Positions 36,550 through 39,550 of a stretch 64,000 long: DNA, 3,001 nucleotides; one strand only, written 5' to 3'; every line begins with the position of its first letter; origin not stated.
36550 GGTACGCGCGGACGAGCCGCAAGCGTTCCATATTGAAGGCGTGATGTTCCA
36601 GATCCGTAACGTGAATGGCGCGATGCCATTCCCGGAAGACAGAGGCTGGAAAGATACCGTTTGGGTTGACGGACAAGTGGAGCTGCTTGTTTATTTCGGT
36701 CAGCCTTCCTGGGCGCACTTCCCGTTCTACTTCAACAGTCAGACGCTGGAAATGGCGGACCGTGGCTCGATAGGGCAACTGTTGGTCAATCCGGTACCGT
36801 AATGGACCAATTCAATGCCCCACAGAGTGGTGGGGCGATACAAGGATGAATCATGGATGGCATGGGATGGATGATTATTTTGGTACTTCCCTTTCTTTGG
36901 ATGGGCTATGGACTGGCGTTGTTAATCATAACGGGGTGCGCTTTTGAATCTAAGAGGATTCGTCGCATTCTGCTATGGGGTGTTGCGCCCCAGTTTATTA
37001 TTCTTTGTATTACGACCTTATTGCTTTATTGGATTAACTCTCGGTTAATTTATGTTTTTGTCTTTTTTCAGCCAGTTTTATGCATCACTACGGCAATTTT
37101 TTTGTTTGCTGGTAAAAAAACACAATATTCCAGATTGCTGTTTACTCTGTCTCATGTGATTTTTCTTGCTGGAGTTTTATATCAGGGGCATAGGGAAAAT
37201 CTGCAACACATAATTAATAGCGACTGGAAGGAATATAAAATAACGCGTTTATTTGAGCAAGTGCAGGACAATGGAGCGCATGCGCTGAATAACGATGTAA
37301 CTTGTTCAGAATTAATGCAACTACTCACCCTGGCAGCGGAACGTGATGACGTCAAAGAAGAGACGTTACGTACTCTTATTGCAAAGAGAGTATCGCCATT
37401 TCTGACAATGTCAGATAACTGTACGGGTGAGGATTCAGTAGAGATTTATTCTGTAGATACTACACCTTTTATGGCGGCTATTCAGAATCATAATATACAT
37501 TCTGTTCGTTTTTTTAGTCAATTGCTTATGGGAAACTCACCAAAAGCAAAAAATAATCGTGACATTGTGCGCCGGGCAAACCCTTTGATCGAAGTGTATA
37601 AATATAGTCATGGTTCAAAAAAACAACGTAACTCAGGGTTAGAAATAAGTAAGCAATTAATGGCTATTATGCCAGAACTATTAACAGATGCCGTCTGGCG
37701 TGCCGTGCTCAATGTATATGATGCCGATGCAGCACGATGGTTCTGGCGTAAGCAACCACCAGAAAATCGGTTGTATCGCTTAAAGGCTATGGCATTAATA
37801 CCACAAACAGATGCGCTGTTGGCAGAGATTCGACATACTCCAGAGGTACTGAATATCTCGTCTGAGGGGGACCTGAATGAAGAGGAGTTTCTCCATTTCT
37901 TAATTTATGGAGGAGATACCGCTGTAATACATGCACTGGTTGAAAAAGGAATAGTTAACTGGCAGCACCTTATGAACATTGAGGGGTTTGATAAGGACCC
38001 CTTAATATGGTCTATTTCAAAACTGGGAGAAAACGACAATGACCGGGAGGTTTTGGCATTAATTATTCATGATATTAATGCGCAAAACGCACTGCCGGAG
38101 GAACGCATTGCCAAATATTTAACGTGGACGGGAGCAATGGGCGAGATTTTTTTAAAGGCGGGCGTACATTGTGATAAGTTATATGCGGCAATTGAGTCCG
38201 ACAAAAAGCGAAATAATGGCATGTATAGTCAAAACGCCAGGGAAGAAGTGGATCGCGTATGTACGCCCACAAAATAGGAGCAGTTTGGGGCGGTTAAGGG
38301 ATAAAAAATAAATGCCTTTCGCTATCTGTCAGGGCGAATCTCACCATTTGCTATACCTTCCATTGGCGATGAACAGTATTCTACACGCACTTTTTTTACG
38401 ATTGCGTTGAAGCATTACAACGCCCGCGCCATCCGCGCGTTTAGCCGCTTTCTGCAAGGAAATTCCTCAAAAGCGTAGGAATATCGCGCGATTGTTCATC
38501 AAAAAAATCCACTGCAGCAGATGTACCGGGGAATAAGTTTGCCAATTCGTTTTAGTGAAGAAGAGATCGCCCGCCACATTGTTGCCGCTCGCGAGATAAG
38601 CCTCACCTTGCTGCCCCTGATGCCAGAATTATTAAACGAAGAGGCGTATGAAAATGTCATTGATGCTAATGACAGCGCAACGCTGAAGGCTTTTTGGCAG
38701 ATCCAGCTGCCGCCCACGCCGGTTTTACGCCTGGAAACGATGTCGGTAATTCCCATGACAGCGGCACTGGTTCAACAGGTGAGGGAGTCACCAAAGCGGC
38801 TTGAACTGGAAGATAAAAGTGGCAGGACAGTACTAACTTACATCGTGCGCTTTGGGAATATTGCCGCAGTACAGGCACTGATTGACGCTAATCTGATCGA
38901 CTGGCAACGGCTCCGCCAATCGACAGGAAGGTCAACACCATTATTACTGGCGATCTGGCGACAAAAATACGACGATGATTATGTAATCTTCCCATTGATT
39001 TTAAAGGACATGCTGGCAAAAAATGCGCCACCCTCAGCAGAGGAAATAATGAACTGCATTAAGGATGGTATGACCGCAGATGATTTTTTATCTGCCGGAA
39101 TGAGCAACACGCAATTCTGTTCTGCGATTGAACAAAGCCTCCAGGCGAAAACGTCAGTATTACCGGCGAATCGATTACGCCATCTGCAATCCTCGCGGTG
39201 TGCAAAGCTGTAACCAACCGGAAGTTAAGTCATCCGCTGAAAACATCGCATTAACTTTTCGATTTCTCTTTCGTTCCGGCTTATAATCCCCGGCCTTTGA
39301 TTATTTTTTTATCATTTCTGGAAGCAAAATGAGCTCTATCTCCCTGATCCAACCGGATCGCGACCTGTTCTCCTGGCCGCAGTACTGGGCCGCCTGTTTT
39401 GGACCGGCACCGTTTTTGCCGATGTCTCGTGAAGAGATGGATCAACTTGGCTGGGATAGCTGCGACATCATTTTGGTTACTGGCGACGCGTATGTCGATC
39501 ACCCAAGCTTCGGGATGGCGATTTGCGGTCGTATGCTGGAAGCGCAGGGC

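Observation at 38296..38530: Second ankyrin-like gene is 5'-truncated and interrupted by an in-frame amber codon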

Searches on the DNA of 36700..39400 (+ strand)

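Call 4: search_dna_similar(query=window:36700-39400:+, collection=ecoli_genomes, mode=near, max_rows=30, rows=spread)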
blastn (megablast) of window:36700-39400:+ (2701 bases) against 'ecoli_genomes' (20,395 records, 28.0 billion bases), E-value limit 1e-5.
Records with a match: 5425; places in all: 6634; records where one place covers at least 80% of the query: 13.
Genomes with a match: 5425 of 5426; with a place that covers at least 80% of the query: 13. Places per genome that has any: lowest 1, median 1, highest 4. On chromosomes: 6632 places; on plasmids: 2.
Best place of each record, by identity: >=99% 4935; 95-99% 490.
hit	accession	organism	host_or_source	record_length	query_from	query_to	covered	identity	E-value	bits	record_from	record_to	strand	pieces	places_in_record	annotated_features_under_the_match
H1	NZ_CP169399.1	Escherichia coli strain MFDS1022581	Animal source foods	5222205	1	2701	100%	100.0%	0e+0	4988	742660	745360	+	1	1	membrane protein | hypothetical protein | ftsP: cell division protein FtsP | ygiQ: YgiQ family radical SAM protein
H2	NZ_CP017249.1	Escherichia coli strain NADC 5570/86-24/6565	not applicable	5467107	1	2701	9%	99.2%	7e-69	454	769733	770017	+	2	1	ftsP: cell division protein FtsP | ygiQ: YgiQ family radical SAM protein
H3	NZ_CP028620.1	Escherichia coli strain 139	cattle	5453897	1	2701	9%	99.2%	7e-69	454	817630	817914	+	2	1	ftsP: cell division protein FtsP | ygiQ: YgiQ family radical SAM protein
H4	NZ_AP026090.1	Escherichia coli strain 26_141088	Homo sapiens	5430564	1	2701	9%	99.2%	7e-69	454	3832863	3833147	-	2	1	ftsP: cell division protein FtsP | ygiQ: YgiQ family radical SAM protein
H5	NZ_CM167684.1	Escherichia coli strain NCCP 13924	Homo sapiens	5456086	1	2701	9%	99.2%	7e-69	454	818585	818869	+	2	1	ftsP: cell division protein FtsP | ygiQ: YgiQ family radical SAM protein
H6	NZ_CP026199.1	Escherichia coli strain ECONIH6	Homo sapiens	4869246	1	2701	9%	99.2%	3e-67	454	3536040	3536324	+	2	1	ftsP: cell division protein FtsP | ygiQ: YgiQ family radical SAM protein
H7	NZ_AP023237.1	Escherichia coli strain F070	-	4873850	1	2701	9%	99.2%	3e-67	454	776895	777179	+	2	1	ftsP: cell division protein FtsP | ygiQ: YgiQ family radical SAM protein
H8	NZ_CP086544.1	Escherichia coli strain Ec-042-T0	Homo sapiens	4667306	1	2701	9%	99.2%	3e-67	454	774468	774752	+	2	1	ftsP: cell division protein FtsP | ygiQ: YgiQ family radical SAM protein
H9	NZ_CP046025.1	Escherichia coli strain C439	-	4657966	1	2701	9%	99.2%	3e-67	454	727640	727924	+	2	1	ftsP: cell division protein FtsP | ygiQ: YgiQ family radical SAM protein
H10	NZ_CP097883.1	Escherichia coli str. K-12 substr. MG1655 strain K-12 ...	not applicable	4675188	1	2701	9%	99.2%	3e-67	454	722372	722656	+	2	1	ftsP: cell division protein FtsP | ygiQ: YgiQ family radical SAM protein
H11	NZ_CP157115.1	Escherichia coli strain UTME-8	Sus scrofa domesticus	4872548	1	2701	9%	99.2%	3e-67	454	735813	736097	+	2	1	ftsP: cell division protein FtsP | ygiQ: YgiQ family radical SAM protein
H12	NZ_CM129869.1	Escherichia coli strain PCP06235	seawater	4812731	1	2701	9%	99.2%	3e-67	454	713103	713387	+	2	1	ftsP: cell division protein FtsP | ygiQ: YgiQ family radical SAM protein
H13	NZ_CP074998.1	Escherichia coli strain 6883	Homo sapiens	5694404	1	2701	9%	99.2%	3e-67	454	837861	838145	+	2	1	ftsP: cell division protein FtsP | ygiQ: YgiQ family radical SAM protein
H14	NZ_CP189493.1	Escherichia coli strain N73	Homo sapiens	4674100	1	2701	9%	99.2%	3e-67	454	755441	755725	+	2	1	ftsP: cell division protein FtsP | ygiQ: YgiQ family radical SAM protein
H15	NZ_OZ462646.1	Escherichia coli strain ECL27829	Ovis aries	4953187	1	2701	9%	99.2%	3e-67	454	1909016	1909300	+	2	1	ftsP: cell division protein FtsP | ygiQ: YgiQ family radical SAM protein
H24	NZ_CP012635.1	Escherichia coli strain SF-088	Homo sapiens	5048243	1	137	5%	99.3%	1e-61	248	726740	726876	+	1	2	ftsP: cell division protein FtsP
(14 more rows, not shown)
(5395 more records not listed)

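Call 5: search_dna_similar(query=window:36840-39260:+, collection=ecoli_genomes, mode=near, max_rows=40, rows=best)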
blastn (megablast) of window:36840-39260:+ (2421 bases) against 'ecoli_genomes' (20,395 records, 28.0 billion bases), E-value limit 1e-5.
Records with a match: 13; places in all: 13; records where one place covers at least 80% of the query: 13.
Genomes with a match: 13 of 5426; with a place that covers at least 80% of the query: 13. Places per genome that has any: lowest 1, median 1, highest 1. On chromosomes: 13 places; on plasmids: 0.
Best place of each record, by identity: >=99% 3; 95-99% 10.
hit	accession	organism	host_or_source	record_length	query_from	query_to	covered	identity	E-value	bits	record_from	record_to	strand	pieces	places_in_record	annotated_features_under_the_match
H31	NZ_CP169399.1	Escherichia coli strain MFDS1022581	Animal source foods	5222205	1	2421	100%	100.0%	0e+0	4471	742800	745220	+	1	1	membrane protein | hypothetical protein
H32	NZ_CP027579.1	Escherichia coli strain 2013C-4282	Homo sapiens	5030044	1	2421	100%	99.7%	0e+0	4427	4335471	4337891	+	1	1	hypothetical protein | ankyrin repeat domain-containing protein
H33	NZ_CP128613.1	Escherichia coli strain WL297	Homo sapiens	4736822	1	2421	100%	99.7%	0e+0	4427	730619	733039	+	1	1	hypothetical protein | ankyrin repeat domain-containing protein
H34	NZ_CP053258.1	Escherichia coli strain GF4-3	Guinea fowl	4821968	1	2421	100%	96.9%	0e+0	4062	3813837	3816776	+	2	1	hypothetical protein (x2)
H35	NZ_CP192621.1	Escherichia coli strain LD91-1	Homo sapiens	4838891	1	2421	100%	96.7%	0e+0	4040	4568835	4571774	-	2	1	hypothetical protein | ankyrin repeat domain-containing protein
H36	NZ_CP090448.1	Escherichia coli strain PT62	pigeon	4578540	1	2421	100%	96.7%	0e+0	4034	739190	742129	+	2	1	hypothetical protein (x2)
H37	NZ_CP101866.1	Escherichia coli strain LP5-1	pigeon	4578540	1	2421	100%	96.7%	0e+0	4034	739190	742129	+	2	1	hypothetical protein (x2)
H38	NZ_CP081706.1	Escherichia coli strain AH04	-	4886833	1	2421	100%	96.7%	0e+0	4026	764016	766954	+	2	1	hypothetical protein (x2)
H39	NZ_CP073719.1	Escherichia coli strain CX12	-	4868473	1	2421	100%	96.7%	0e+0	4026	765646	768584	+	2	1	hypothetical protein (x2)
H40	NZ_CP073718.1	Escherichia coli strain CX08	-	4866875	1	2421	100%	96.7%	0e+0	4026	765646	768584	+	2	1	hypothetical protein (x2)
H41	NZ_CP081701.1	Escherichia coli strain AH02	-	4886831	1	2421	100%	96.7%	0e+0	4026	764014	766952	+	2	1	hypothetical protein (x2)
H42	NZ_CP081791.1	Escherichia coli strain CT01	-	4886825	1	2421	100%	96.7%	0e+0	4026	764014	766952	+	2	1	hypothetical protein (x2)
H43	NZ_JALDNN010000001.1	Escherichia coli strain EC2641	disinfected tableware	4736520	1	2421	98%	96.6%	0e+0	3941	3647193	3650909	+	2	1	hypothetical protein (x2) | IS1-like element IS1B family transposase | ankyrin repeat domain-containing protein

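Call 6: get_annotated_region(hit=H1, flank=3000)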
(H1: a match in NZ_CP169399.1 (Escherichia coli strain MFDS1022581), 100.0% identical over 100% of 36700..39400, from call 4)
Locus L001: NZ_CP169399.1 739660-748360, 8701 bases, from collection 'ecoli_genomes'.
description: Escherichia coli strain MFDS1022581 chromosome, complete genome
organism: Escherichia coli strain MFDS1022581 (NCBI taxid 562)
replicon: chromosome; assembly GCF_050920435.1
host: -; source: Animal source foods; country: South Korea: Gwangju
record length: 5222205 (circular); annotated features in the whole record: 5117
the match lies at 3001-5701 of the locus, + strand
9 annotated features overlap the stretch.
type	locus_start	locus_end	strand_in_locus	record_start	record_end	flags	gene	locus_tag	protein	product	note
CDS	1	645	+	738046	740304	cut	parC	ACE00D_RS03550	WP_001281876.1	DNA topoisomerase IV subunit A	-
CDS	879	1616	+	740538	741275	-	plsC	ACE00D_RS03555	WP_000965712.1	1-acylglycerol-3-phosphate O-acyltransferase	-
CDS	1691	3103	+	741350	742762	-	ftsP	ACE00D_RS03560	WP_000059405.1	cell division protein FtsP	-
CDS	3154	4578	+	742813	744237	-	-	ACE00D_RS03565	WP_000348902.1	membrane protein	-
CDS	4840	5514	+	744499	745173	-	-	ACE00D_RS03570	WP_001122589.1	hypothetical protein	-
CDS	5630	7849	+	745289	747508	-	ygiQ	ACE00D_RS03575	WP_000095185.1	YgiQ family radical SAM protein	-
CDS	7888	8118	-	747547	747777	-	-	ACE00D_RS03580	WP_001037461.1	LPP leucine zipper domain-containing protein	-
CDS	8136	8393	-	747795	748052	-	yqhH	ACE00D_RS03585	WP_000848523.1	lipoprotein YqhH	-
CDS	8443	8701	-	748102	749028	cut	yqhG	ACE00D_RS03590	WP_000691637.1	YbjP/YqhG family protein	-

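Call 7: get_annotated_region(hit=H35, flank=600)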
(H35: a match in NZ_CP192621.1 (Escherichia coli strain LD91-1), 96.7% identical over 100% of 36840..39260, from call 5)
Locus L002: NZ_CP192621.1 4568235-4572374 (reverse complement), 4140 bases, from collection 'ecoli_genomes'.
description: Escherichia coli strain LD91-1 chromosome, complete genome
organism: Escherichia coli strain LD91-1 (NCBI taxid 562)
replicon: chromosome; assembly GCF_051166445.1
host: Homo sapiens; source: feces; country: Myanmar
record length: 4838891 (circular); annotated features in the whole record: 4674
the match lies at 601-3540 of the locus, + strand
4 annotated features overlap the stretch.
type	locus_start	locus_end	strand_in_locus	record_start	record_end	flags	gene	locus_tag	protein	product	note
CDS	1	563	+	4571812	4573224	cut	ftsP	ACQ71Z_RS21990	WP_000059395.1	cell division protein FtsP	-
CDS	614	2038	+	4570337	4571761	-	-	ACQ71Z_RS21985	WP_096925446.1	hypothetical protein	-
CDS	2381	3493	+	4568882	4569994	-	-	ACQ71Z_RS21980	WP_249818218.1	ankyrin repeat domain-containing protein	-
CDS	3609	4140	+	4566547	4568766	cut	ygiQ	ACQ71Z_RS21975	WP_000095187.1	YgiQ family radical SAM protein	-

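Call 8: get_annotated_region(hit=H32, flank=600)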
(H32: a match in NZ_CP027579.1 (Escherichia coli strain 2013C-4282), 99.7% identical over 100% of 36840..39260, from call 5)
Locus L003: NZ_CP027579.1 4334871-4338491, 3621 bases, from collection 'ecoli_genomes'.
description: Escherichia coli strain 2013C-4282 chromosome, complete genome
organism: Escherichia coli strain 2013C-4282 (NCBI taxid 562)
replicon: chromosome; assembly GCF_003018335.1
host: Homo sapiens; source: stool; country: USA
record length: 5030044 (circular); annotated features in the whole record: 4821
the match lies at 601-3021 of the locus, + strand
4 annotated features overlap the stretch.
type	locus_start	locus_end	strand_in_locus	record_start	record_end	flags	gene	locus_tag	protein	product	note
CDS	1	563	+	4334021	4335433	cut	ftsP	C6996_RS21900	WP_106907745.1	cell division protein FtsP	-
CDS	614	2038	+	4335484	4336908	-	-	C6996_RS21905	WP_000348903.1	hypothetical protein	-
CDS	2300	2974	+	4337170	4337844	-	-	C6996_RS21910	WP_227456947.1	ankyrin repeat domain-containing protein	-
CDS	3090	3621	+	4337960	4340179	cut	ygiQ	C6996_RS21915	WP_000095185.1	YgiQ family radical SAM protein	-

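Call 9: get_annotated_region(hit=H34, flank=600)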
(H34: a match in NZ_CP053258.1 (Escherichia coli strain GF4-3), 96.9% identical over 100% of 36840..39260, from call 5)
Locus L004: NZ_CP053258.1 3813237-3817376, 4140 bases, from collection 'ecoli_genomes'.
description: Escherichia coli strain GF4-3 chromosome, complete genome
organism: Escherichia coli strain GF4-3 (NCBI taxid 562)
replicon: chromosome; assembly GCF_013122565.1
host: Guinea fowl; source: Caecum; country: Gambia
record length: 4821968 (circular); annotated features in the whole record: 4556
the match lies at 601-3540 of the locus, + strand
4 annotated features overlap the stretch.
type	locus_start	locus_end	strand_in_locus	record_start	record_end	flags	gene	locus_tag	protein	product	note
CDS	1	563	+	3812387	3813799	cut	ftsP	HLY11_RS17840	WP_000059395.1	cell division protein FtsP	-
CDS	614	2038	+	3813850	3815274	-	-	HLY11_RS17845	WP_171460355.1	hypothetical protein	-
CDS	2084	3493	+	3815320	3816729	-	-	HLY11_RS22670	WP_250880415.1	hypothetical protein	-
CDS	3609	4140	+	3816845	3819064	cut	ygiQ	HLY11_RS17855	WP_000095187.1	YgiQ family radical SAM protein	-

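Call 10: get_annotated_region(hit=H43, flank=600)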
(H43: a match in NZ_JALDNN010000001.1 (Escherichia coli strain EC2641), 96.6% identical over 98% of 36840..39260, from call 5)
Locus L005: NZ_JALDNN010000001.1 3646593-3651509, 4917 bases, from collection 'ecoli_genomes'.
description: Escherichia coli strain EC2641 chromosome, whole genome shotgun sequence
organism: Escherichia coli strain EC2641 (NCBI taxid 562)
replicon: chromosome; assembly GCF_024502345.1
host: -; source: disinfected tableware; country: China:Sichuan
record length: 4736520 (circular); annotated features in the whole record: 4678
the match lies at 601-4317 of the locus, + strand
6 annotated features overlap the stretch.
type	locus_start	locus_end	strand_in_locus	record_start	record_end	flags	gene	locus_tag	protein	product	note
CDS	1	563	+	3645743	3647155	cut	ftsP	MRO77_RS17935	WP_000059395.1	cell division protein FtsP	-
CDS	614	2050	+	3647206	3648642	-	-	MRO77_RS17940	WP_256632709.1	hypothetical protein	-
CDS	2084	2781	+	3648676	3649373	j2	-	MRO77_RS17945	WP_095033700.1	IS1-like element IS1B family transposase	programmed frameshift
CDS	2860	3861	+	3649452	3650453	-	-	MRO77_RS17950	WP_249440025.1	hypothetical protein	-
CDS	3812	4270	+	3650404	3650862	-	-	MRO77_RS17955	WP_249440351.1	ankyrin repeat domain-containing protein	-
CDS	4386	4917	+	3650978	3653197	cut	ygiQ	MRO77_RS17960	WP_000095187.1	YgiQ family radical SAM protein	-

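Call 14: get_annotated_region(hit=H33, flank=600)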
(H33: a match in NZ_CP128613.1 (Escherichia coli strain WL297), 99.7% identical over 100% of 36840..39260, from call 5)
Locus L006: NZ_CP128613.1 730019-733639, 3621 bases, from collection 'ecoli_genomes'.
description: Escherichia coli strain WL297 chromosome, complete genome
organism: Escherichia coli strain WL297 (NCBI taxid 562)
replicon: chromosome; assembly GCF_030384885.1
host: Homo sapiens; source: missing; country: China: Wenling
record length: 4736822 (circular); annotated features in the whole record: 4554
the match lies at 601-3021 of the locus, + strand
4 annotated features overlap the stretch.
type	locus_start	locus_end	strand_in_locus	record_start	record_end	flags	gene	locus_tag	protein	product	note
CDS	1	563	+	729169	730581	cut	ftsP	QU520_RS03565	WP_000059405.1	cell division protein FtsP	-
CDS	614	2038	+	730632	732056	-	-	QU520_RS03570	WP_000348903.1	hypothetical protein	-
CDS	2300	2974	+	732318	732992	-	-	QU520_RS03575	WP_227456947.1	ankyrin repeat domain-containing protein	-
CDS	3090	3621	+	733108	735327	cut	ygiQ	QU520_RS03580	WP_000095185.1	YgiQ family radical SAM protein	-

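Call 15: get_annotated_region(hit=H36, flank=600)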
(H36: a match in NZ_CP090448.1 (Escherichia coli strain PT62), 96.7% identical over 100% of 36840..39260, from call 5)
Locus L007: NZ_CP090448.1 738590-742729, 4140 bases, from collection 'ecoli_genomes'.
description: Escherichia coli strain PT62 chromosome, complete genome
organism: Escherichia coli strain PT62 (NCBI taxid 562)
replicon: chromosome; assembly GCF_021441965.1
host: -; source: pigeon; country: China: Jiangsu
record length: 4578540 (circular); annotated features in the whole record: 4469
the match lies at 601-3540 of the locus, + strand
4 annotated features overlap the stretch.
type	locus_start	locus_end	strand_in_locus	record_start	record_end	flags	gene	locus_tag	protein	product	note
CDS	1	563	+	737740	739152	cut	ftsP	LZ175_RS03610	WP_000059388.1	cell division protein FtsP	-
CDS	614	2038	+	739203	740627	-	-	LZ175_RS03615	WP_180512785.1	hypothetical protein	-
CDS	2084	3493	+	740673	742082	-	-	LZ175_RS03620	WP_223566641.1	hypothetical protein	-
CDS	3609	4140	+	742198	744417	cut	ygiQ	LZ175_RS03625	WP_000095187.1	YgiQ family radical SAM protein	-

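Call 16: get_annotated_region(hit=H38, flank=600)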
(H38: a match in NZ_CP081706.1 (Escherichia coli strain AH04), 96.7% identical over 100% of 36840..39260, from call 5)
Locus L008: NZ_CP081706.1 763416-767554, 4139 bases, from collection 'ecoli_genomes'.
description: Escherichia coli strain AH04 chromosome, complete genome
organism: Escherichia coli strain AH04 (NCBI taxid 562)
replicon: chromosome; assembly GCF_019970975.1
host: -; source: -; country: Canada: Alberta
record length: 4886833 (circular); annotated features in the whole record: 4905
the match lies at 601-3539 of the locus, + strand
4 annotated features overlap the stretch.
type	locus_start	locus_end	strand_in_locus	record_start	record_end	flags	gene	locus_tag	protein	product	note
CDS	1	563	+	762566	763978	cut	ftsP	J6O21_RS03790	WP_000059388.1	cell division protein FtsP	-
CDS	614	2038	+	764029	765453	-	-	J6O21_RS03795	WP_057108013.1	hypothetical protein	-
CDS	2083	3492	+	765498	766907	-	-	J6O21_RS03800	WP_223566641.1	hypothetical protein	-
CDS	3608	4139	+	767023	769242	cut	ygiQ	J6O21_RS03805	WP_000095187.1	YgiQ family radical SAM protein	-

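Call 17: get_annotated_region(hit=H39, flank=600)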
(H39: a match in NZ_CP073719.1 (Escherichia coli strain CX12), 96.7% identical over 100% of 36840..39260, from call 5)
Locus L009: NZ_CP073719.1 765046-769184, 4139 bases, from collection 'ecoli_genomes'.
description: Escherichia coli strain CX12 chromosome, complete genome
organism: Escherichia coli strain CX12 (NCBI taxid 562)
replicon: chromosome; assembly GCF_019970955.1
host: -; source: -; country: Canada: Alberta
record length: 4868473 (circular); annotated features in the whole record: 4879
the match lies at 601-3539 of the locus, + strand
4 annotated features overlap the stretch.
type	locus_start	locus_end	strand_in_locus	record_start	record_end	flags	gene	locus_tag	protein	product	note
CDS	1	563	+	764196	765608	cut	ftsP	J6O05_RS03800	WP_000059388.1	cell division protein FtsP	-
CDS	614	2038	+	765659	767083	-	-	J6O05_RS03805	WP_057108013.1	hypothetical protein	-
CDS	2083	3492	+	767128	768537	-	-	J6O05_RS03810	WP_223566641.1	hypothetical protein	-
CDS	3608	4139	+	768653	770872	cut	ygiQ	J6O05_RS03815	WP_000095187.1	YgiQ family radical SAM protein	-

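Call 49: get_annotated_region(hit=H10, flank=300)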
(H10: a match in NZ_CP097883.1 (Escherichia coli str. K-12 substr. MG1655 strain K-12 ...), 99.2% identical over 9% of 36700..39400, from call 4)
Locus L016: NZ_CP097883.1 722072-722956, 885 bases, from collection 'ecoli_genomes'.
description: Escherichia coli str. K-12 substr. MG1655 strain K-12 chromosome, complete genome
organism: Escherichia coli str. K-12 substr. MG1655 strain K-12 substr. MG1655 (NCBI taxid 511145)
replicon: chromosome; assembly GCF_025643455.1
host: not applicable; source: not applicable; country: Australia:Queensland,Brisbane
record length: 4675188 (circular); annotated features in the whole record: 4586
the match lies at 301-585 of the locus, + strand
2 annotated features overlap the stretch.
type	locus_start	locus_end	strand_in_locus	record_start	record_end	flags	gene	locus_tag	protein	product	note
CDS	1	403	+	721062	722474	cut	ftsP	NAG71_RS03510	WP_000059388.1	cell division protein FtsP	-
CDS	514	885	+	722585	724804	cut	ygiQ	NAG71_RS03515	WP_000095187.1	YgiQ family radical SAM protein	-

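Call 50: get_annotated_region(hit=H24, flank=6000)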
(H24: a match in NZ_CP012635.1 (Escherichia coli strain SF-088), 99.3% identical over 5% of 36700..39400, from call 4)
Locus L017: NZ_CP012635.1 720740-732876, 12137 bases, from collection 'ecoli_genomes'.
description: Escherichia coli strain SF-088 chromosome, complete genome
organism: Escherichia coli strain SF-088 (NCBI taxid 562)
replicon: chromosome; assembly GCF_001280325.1
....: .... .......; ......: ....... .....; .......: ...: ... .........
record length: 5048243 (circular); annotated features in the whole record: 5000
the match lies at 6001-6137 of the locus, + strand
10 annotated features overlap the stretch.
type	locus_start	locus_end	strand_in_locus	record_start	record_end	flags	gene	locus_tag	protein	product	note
CDS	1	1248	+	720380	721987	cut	ygiS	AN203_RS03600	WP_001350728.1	ABC transporter substrate-binding protein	-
CDS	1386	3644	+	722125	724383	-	parC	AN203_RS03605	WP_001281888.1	DNA topoisomerase IV subunit A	-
CDS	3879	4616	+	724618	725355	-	plsC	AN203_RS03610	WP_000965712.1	1-acylglycerol-3-phosphate O-acyltransferase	-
CDS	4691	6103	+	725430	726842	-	ftsP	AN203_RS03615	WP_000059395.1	cell division protein FtsP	-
CDS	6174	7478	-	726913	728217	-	-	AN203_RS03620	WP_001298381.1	TRAP transporter large permease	-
CDS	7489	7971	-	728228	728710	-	-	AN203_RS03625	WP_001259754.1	TRAP transporter small permease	-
CDS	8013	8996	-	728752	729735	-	-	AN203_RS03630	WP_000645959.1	TRAP transporter substrate-binding protein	-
CDS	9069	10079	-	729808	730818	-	-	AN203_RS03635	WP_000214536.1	Ldh family oxidoreductase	-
CDS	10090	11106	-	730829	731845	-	-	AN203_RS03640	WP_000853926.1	zinc-binding alcohol dehydrogenase family protein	-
CDS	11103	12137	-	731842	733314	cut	-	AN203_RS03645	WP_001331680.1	mannitol dehydrogenase family protein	-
